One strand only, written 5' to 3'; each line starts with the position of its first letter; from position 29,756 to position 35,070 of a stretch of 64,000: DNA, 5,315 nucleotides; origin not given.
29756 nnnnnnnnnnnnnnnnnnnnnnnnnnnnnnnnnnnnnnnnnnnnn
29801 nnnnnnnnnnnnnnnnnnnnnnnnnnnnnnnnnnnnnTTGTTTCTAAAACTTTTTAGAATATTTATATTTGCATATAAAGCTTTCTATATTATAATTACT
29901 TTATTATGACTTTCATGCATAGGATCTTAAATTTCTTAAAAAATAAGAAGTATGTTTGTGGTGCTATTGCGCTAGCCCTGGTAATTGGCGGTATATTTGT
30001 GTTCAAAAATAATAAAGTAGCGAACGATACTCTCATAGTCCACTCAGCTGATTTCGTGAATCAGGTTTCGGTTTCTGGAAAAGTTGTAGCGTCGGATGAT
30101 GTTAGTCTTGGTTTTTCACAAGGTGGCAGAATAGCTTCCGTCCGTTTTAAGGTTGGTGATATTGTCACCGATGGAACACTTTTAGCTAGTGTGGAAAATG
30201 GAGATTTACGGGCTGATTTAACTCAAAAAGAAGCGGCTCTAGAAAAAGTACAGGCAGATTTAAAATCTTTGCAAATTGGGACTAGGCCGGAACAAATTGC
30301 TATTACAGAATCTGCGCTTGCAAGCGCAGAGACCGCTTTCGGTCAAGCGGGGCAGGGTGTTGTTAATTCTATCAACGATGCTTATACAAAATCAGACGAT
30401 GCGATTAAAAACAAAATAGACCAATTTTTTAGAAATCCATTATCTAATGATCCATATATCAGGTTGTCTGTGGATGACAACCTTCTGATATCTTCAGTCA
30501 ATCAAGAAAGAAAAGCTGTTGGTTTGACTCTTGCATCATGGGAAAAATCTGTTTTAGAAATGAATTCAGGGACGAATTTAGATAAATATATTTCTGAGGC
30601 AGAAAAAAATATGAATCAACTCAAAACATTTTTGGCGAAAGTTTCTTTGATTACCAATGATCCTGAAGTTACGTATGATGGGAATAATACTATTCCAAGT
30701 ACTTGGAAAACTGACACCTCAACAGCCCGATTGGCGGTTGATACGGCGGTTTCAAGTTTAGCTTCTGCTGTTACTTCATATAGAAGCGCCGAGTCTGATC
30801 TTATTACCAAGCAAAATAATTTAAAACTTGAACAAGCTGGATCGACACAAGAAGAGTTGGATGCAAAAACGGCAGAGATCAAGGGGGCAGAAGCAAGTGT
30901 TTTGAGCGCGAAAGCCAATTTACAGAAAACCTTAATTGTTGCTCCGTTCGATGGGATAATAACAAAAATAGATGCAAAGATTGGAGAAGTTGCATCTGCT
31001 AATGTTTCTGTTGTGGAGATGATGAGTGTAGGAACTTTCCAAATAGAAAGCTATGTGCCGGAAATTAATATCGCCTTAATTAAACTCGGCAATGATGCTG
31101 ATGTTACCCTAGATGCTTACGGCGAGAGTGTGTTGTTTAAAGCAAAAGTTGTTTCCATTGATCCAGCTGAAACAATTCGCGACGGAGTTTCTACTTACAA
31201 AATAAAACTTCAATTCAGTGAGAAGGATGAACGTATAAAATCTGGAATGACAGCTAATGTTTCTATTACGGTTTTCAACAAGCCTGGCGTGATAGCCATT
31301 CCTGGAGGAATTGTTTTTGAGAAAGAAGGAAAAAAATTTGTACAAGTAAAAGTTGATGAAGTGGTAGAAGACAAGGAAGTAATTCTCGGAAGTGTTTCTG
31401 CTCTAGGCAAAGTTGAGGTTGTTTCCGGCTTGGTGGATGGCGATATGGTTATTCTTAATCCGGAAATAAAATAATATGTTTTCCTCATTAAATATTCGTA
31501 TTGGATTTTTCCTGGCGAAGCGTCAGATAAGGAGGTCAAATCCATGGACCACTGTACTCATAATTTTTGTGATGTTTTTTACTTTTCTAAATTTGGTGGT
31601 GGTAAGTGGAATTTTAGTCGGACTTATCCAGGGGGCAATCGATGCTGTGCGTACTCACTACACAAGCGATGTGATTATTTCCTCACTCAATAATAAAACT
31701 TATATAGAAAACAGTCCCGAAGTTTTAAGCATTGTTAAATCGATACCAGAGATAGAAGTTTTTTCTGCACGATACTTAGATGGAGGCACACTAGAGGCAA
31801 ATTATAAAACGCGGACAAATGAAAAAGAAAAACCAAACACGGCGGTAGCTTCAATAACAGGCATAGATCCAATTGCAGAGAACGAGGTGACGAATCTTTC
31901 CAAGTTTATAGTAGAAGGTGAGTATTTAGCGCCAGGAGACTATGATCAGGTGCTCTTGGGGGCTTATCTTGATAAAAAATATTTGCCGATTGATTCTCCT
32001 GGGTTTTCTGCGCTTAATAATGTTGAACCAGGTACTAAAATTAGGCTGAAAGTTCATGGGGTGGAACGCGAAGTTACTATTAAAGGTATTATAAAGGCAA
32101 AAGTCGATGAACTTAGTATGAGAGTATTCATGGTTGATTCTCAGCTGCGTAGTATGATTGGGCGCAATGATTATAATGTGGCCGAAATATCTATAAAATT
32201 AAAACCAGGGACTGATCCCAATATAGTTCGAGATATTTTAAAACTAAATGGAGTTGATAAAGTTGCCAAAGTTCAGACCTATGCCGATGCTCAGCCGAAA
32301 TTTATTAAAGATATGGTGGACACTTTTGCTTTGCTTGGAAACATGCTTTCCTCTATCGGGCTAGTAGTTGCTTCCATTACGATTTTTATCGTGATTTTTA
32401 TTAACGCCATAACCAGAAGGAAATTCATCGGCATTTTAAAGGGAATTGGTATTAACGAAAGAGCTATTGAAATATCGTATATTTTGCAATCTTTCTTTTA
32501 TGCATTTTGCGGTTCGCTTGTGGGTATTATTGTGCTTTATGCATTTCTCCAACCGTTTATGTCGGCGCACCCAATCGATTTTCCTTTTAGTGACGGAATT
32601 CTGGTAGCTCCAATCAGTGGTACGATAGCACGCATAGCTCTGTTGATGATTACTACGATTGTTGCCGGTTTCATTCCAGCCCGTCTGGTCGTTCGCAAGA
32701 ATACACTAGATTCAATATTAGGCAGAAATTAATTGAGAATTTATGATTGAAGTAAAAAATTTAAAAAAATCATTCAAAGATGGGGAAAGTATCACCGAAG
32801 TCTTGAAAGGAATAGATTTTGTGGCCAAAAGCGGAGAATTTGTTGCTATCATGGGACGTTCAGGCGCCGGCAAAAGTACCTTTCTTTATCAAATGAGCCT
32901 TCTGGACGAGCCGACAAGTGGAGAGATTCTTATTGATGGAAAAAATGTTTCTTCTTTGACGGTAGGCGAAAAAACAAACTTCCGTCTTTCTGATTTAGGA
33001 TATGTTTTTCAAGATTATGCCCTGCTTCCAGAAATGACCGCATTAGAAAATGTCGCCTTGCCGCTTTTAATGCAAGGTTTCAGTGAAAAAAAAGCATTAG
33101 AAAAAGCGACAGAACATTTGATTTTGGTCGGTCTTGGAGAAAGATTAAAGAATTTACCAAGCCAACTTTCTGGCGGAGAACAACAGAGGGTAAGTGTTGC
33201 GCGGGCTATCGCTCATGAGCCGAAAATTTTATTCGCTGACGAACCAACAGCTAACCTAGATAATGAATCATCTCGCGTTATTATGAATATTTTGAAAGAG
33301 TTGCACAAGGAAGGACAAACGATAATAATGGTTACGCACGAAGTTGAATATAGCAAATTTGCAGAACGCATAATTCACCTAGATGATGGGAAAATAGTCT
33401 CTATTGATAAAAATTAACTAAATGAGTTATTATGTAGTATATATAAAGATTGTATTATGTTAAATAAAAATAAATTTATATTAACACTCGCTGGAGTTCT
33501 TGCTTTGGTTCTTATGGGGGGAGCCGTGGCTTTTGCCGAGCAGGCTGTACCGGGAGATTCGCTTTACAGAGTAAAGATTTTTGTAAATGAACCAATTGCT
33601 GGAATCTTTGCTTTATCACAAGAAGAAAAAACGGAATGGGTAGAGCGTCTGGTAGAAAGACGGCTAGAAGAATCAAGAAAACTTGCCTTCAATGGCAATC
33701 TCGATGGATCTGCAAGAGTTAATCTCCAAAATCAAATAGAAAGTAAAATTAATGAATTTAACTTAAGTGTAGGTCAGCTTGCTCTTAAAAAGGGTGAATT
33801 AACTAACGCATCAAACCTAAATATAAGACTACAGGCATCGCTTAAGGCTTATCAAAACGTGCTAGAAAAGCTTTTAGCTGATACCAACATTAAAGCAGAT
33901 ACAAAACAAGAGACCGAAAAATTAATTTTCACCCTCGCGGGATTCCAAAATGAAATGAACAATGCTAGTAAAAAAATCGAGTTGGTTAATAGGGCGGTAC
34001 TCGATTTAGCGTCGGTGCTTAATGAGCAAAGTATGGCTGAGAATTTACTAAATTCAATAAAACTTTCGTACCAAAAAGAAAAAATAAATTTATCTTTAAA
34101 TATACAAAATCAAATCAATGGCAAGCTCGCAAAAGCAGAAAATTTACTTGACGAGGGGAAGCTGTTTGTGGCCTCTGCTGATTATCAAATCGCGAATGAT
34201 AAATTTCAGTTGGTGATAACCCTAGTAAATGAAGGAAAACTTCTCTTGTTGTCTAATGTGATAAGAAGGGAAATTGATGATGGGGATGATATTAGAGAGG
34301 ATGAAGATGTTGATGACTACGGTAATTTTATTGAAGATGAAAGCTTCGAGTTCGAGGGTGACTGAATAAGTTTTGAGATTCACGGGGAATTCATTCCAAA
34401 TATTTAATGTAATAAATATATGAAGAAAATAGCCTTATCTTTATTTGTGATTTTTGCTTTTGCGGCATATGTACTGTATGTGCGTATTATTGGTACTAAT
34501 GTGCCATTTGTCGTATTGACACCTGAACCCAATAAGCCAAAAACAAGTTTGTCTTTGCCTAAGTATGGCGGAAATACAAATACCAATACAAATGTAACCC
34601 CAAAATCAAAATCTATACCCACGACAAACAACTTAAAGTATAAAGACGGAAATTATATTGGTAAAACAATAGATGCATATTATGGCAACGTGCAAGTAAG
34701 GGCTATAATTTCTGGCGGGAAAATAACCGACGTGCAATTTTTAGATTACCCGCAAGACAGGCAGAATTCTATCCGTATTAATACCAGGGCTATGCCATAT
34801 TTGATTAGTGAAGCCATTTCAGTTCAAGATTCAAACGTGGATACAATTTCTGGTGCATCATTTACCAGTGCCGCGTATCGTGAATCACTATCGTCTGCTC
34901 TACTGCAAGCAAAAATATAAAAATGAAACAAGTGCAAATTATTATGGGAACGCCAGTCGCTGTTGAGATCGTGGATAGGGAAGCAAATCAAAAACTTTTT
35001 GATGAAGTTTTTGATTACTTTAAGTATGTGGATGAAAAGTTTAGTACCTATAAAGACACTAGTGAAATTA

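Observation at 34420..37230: Three-gene extracytosolic flavinylation module: FMN-binding protein + ApbE + membrane::FNR-domain oxidoreductase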

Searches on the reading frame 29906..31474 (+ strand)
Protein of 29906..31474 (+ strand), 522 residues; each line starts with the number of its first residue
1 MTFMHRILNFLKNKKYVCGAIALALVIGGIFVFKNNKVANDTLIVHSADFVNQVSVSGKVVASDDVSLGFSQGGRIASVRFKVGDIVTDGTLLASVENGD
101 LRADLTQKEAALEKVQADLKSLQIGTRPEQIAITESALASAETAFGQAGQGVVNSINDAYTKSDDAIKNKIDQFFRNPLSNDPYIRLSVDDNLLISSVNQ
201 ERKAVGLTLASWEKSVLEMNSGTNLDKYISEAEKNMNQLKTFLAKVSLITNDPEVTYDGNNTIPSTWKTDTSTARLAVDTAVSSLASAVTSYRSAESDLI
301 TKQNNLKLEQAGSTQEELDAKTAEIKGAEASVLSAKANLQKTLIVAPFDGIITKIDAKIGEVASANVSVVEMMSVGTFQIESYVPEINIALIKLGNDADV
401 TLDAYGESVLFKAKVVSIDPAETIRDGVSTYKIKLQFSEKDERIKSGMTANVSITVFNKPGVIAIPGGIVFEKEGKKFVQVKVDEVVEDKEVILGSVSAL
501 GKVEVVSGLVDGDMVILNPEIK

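Call 50: search_protein_families(library=pfam, proteins=[window:29906-31474:+], max_evalue=0.001)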
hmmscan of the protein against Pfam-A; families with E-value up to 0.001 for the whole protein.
window:29906-31474:+ (522 aa): 2 families
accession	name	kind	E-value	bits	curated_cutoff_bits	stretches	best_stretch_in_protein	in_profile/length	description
PF16576.10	HlyD_D23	-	1.5e-13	50.9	30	1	283-450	54-214/214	Barrel-sandwich domain of CusB or HlyD membrane-fusion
PF13437.12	HlyD_3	-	4.7e-12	47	22.2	1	344-446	2-105/106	HlyD family secretion protein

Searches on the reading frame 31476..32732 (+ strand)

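Call 50: search_protein_families(library=pfam, proteins=[window:31476-32732:+], max_evalue=0.001)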
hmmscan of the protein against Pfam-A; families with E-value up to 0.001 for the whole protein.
window:31476-32732:+ (418 aa): 1 family
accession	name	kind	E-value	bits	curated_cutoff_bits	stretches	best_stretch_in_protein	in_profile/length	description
PF02687.27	FtsX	-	1.1e-12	48.5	25.5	1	290-409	2-119/120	FtsX-like permease C-terminal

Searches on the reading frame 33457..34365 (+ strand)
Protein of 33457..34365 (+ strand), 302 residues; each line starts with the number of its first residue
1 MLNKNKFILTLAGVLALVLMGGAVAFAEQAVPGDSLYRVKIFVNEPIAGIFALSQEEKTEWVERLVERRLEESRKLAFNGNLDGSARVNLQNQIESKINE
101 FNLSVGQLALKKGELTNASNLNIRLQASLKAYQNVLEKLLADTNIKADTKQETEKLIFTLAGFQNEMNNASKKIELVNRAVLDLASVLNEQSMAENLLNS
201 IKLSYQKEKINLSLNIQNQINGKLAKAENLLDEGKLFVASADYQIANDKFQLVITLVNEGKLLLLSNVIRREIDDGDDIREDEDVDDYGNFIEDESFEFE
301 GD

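Call 3: search_protein_families(library=pfam, proteins=[window:33457-34365:+], max_evalue=0.01)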
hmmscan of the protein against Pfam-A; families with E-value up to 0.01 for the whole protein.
window:33457-34365:+ (302 aa): 1 family
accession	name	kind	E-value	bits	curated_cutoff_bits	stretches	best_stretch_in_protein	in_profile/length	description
PF18915.5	DUF5667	-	6e-07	30.3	27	1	30-141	2-94/99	Domain of unknown function (DUF5667)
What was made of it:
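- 33457..34365 (+): DUF5667 secreted protein immediately upstream. Possibly co-transcribed; membership of the module is uncertain. PF18915 E=6e-7 (call 3).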

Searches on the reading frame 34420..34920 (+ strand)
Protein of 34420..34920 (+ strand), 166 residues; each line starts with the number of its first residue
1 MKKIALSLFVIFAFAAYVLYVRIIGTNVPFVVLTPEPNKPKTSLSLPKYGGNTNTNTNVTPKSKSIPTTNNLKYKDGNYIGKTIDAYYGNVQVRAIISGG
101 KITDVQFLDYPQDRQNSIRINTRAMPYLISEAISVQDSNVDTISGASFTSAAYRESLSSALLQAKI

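Call 3: search_protein_families(library=pfam, proteins=[window:34420-34920:+], max_evalue=0.01)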
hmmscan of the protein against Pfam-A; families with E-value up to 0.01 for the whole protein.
window:34420-34920:+ (166 aa): 1 family
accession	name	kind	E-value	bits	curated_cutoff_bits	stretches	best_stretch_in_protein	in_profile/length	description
PF04205.19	FMN_bind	-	6.3e-07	30.4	22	1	87-161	2-76/77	FMN-binding domain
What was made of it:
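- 34420..34920 (+): NqrC/RnfG-like FMN_bind protein (166 aa). It has an N-terminal anchor helix, a low-complexity linker and a C-terminal FMN-binding domain. PF04205 E=6e-7 (call 3).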

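Call 4: search_protein_families(library=ncbifam, proteins=[window:34420-34920:+], max_evalue=0.01)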
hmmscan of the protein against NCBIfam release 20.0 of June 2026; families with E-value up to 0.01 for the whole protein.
window:34420-34920:+ (166 aa): 0 families

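Call 16: search_solved_structures(query=window:34420-34917:+, max_evalue=1, show_alignments=3)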
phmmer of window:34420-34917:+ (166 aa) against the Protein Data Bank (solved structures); distinct sequences matched with E-value up to 1: 2.
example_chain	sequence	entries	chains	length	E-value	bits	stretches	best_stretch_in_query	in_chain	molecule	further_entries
8p2a_A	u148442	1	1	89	2.4e-12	50.4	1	81-162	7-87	FMN-binding domain-containing protein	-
8p2b_A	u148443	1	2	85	0.0065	19.8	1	83-164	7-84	Clostridiaceae bacterium FMN4 domain 1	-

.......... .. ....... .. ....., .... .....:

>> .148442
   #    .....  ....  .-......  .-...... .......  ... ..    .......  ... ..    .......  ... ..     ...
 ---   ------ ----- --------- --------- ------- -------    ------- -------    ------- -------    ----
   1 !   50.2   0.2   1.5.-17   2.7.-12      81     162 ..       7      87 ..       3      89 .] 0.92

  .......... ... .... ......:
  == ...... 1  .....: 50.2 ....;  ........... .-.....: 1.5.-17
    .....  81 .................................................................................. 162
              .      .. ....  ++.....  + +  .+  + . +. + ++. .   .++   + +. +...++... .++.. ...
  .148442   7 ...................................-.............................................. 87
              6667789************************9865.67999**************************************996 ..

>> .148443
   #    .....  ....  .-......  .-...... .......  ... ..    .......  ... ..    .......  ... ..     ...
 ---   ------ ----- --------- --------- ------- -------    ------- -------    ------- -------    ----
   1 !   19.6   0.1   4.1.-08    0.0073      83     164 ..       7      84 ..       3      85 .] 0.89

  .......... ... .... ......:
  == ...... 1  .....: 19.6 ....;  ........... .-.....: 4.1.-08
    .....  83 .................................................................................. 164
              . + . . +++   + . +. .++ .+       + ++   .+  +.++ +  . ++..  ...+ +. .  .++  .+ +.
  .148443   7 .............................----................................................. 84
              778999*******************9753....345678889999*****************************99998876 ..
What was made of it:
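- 34420..34920 (+): E=2.4e-12 to the solved FMN-binding domain 8p2a (call 16).
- Checked: Pfam PF04205, E=6e-7 (call 3). phmmer gives E=2.4e-12 to the solved FMN-binding domain 8p2a (call 16).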
